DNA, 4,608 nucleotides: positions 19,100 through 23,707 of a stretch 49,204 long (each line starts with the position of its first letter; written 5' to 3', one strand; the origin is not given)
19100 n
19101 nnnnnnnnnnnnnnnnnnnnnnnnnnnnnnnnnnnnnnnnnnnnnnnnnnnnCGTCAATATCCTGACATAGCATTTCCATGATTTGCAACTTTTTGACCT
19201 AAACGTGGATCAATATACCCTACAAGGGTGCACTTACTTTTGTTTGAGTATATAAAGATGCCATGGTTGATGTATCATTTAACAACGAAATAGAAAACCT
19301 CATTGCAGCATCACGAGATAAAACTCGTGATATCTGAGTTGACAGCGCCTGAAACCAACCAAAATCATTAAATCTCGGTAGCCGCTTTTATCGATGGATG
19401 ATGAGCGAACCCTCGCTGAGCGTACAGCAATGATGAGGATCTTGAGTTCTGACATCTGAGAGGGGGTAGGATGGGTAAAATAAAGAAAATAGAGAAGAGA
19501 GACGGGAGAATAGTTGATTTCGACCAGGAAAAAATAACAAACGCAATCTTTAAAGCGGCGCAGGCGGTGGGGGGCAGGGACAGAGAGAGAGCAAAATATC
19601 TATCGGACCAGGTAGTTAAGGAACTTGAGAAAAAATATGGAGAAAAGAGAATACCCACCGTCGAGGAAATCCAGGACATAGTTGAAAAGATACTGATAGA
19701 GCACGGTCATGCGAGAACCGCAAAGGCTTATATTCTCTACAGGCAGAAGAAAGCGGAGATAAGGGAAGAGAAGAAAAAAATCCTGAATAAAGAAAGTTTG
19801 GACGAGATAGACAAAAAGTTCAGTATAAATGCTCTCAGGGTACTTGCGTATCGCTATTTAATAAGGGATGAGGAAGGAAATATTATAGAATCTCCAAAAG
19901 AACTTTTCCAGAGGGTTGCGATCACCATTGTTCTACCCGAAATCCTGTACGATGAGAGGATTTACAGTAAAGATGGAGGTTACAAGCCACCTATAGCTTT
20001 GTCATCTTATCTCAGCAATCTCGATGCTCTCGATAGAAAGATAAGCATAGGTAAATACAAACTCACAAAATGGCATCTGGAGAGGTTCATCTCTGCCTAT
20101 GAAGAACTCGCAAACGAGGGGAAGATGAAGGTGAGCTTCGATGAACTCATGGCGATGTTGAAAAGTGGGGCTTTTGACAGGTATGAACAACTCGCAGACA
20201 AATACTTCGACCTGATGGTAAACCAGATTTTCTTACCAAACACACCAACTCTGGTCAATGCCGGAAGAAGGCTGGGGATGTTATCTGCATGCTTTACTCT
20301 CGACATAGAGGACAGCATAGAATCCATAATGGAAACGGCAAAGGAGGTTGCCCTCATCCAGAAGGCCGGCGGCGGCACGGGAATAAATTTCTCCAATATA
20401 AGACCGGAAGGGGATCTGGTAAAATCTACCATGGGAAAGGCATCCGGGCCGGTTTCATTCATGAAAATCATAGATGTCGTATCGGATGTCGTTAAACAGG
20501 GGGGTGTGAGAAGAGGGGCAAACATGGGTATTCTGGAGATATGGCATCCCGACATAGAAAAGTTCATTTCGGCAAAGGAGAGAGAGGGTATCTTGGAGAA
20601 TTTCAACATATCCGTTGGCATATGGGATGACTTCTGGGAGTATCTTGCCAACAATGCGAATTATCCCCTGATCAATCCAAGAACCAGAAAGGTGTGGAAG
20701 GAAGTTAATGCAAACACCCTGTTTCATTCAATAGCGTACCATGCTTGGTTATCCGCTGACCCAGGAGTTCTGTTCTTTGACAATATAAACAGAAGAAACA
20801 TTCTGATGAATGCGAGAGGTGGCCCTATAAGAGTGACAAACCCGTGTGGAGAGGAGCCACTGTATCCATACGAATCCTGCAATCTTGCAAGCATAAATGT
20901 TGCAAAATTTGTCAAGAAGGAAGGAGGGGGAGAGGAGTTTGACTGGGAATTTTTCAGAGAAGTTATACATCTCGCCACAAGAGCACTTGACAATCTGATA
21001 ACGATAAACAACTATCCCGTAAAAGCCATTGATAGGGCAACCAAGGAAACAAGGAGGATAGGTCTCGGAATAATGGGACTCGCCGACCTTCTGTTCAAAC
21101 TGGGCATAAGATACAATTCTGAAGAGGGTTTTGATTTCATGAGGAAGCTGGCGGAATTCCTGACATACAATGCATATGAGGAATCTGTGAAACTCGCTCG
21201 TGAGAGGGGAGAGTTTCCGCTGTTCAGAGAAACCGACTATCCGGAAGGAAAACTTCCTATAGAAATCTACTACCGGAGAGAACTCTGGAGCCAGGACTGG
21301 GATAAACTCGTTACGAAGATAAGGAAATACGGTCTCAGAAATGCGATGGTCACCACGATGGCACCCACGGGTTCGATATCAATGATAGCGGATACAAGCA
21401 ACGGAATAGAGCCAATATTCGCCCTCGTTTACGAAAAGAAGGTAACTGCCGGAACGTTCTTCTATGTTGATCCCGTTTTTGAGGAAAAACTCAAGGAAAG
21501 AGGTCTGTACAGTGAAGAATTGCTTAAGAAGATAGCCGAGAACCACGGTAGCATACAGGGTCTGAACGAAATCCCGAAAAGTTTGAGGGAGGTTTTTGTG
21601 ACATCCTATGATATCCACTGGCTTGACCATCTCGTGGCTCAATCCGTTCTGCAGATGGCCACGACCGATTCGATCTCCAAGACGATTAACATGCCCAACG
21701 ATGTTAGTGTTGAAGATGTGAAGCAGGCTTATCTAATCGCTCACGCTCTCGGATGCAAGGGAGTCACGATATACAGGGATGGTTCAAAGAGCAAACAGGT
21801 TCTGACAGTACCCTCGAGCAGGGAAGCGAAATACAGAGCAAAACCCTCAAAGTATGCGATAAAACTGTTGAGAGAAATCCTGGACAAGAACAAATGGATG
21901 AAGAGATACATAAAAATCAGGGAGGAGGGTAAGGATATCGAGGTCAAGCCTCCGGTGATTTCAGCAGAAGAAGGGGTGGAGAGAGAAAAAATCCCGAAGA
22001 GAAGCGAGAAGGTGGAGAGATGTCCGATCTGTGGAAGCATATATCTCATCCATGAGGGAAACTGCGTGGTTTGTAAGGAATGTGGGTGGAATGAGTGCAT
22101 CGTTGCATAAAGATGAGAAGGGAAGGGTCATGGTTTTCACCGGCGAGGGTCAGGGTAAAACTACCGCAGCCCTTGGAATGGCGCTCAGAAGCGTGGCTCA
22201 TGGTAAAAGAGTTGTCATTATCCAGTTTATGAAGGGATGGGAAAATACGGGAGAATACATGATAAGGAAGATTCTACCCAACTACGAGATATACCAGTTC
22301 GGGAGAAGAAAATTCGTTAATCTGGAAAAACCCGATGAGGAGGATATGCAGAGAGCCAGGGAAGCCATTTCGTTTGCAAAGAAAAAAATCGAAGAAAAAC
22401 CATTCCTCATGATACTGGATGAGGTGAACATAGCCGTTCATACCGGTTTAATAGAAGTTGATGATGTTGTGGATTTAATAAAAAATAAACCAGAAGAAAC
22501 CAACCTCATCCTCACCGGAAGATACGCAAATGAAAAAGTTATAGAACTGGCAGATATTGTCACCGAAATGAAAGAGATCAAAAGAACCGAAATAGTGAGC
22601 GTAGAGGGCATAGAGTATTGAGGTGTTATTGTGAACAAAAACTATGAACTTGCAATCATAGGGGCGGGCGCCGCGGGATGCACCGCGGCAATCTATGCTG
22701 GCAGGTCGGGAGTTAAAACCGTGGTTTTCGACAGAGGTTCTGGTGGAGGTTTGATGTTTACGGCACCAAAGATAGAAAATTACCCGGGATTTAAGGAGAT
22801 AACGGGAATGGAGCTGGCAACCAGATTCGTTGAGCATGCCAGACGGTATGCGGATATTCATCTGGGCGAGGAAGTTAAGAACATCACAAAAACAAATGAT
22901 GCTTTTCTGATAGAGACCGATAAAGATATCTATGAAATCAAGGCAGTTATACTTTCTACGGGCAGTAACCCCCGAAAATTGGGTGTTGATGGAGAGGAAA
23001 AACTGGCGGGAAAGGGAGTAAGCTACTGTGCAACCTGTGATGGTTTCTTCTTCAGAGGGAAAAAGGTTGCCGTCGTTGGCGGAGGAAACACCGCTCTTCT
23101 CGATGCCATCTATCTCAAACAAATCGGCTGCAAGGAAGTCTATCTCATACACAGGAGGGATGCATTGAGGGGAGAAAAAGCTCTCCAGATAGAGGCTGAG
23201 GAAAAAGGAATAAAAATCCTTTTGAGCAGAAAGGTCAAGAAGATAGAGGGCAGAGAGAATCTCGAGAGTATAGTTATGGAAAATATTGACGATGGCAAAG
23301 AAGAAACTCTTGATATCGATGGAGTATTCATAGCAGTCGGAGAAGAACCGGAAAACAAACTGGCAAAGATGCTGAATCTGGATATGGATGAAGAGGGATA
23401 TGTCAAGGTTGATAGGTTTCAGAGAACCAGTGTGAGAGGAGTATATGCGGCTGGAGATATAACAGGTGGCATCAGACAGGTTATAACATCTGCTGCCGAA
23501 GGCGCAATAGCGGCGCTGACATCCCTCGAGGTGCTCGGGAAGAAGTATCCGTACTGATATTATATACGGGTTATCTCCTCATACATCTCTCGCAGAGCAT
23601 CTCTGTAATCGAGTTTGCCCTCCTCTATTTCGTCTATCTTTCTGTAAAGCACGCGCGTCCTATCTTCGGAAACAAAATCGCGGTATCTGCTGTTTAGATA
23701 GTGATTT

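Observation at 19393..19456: C/D-box sRNA-like element ending 19 nt upstream of the class II RNR start codon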

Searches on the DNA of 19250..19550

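Call 4: search_rna_families(source=window, start=19250, end=19550, threshold=evalue, max_evalue=10, show_alignments=5)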
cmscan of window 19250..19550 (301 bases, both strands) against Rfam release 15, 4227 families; matches with E-value up to 10: 23.
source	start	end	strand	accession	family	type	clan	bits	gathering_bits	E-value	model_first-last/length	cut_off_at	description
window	19394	19455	+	RF00095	snoPyro_CD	Gene; snRNA; snoRNA; CD-box;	CL00132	34.7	45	8.3e-06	1-58/58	no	Pyrococcus C/D box small nucleolar RNA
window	19395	19453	+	RF01304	sR5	Gene; snRNA; snoRNA; CD-box;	-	23.2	40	0.0017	1-53/53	no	Small nucleolar RNA sR5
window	19393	19456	+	RF00188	SNORD103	Gene; snRNA; snoRNA; CD-box;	-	21.6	45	0.037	1-83/83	no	Small nucleolar RNA SNORD103/SNORD85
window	19396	19453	+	RF01147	sR12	Gene; snRNA; snoRNA; CD-box;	-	20.9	38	0.021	1-52/52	no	Small nucleolar RNA sR12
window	19390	19459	+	RF00213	snoR38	Gene; snRNA; snoRNA; CD-box;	-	19.9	45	0.93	1-91/91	no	Small nucleolar RNA R38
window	19426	19457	+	RF00345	snoR1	Gene; snRNA; snoRNA; CD-box;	CL00066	17.4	49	0.33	1-93/93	no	Small nucleolar RNA snoR1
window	19394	19454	+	RF01132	sR48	Gene; snRNA; snoRNA; CD-box;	-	17.1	40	1.1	1-59/59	no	Small nucleolar RNA sR48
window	19394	19421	+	RF01274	sR45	Gene; snRNA; snoRNA; CD-box;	-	15.3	40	0.67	1-55/55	no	Small nucleolar RNA sR45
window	19394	19454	+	RF01139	sR2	Gene; snRNA; snoRNA; CD-box;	-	14.8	42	0.46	1-57/57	no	Small nucleolar RNA sR2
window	19394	19454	+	RF01126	sR41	Gene; snRNA; snoRNA; CD-box;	-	14.7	54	0.28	1-53/53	no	Small nucleolar RNA sR41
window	19251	19304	-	RF00955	mir-1829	Gene; miRNA;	-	14.7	60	5.5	1-58/58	no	mir-1829 microRNA precursor family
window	19396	19454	+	RF01138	sR23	Gene; snRNA; snoRNA; CD-box;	-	13.9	45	0.31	1-54/54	no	Small nucleolar RNA sR23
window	19423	19474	+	RF00046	snoR30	Gene; snRNA; snoRNA; CD-box;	CL00073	13.2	60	4.9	1-96/96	no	Small nucleolar RNA R30/Z108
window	19393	19419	+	RF01308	sR58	Gene; snRNA; snoRNA; CD-box;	-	13.1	55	2.4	27-53/55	no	Small nucleolar RNA sR58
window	19394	19454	+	RF01133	sR3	Gene; snRNA; snoRNA; CD-box;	-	13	41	0.39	1-55/55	no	Small nucleolar RNA sR3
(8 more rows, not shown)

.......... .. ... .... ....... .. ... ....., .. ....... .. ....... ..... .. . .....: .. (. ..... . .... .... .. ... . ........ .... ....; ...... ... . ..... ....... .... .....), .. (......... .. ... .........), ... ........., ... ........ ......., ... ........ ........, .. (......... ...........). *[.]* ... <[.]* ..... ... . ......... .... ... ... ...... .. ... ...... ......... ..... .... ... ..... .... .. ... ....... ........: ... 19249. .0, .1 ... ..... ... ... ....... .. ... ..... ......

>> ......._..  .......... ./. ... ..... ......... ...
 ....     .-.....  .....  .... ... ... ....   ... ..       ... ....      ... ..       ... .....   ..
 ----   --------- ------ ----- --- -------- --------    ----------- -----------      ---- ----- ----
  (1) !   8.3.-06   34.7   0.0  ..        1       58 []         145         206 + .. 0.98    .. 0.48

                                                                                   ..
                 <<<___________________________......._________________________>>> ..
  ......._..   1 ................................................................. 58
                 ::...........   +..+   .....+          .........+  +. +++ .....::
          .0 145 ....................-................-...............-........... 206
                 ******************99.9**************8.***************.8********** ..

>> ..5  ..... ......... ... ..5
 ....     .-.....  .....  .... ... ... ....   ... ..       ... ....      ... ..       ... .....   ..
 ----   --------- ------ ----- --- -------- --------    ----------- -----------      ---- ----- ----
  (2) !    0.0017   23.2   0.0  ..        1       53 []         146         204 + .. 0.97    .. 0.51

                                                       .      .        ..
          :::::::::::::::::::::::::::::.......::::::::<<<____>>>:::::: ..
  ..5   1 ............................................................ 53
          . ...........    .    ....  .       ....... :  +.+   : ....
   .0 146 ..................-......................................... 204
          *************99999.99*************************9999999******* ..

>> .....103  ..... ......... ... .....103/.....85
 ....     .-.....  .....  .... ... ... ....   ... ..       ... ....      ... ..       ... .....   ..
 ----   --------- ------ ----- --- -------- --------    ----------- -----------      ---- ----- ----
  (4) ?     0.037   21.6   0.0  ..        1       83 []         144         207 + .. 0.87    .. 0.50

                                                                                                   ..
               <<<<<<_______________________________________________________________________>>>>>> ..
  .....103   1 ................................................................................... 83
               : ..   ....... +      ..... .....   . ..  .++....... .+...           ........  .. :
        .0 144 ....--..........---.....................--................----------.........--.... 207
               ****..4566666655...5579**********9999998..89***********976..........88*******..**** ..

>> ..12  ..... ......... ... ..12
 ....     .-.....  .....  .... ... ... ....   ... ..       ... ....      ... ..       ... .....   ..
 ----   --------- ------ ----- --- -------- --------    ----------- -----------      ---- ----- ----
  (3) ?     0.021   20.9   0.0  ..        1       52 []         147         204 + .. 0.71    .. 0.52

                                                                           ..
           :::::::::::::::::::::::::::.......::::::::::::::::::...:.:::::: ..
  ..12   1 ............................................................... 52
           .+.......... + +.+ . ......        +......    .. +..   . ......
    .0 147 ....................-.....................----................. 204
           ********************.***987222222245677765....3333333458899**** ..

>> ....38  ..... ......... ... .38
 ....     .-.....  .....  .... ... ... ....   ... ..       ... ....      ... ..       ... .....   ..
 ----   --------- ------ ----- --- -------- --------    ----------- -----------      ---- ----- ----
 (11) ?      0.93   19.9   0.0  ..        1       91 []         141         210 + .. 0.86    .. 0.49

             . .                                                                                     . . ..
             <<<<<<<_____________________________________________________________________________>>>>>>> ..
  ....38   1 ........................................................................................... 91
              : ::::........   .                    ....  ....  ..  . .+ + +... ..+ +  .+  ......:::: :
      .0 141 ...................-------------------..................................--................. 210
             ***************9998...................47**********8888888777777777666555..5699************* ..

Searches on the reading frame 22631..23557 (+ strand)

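Call 6: search_protein_families(library=pfam, proteins=[window:22631-23557:+])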
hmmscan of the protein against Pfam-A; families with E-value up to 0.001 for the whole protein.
window:22631-23557:+ (308 aa): 10 families
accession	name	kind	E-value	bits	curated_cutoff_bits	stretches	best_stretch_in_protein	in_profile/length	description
PF07992.20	Pyr_redox_2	-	3.6e-54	184.6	26.1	1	6-291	2-291/291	Pyridine nucleotide-disulphide oxidoreductase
PF13738.12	Pyr_redox_3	-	1.2e-23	84.2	30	1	58-275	79-305/305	Pyridine nucleotide-disulphide oxidoreductase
PF00070.33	Pyr_redox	-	2.9e-16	60.2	22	1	145-217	1-80/82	Pyridine nucleotide-disulphide oxidoreductase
PF01266.30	DAO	-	5.2e-10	39.8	27.9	1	7-38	2-33/353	FAD dependent oxidoreductase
PF03486.20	HI0933_like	-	4.2e-08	33.4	50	0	6-37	2-33/244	HI0933-like protein Rossmann domain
PF13450.12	NAD_binding_8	-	4.7e-07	30.4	21.9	1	9-45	1-38/68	NAD(P)-binding Rossmann-like domain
PF01134.28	GIDA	-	8e-07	28.9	22.1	1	8-33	3-28/391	Glucose inhibited division protein A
PF12831.13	FAD_oxidored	-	3.3e-06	27.1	27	1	7-45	2-40/416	FAD dependent oxidoreductase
PF00890.30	FAD_binding_2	-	8e-05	22.4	20.4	1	7-38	2-33/414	FAD binding domain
PF01494.25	FAD_binding_3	-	0.00014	21.7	22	0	6-36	3-33/349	FAD binding domain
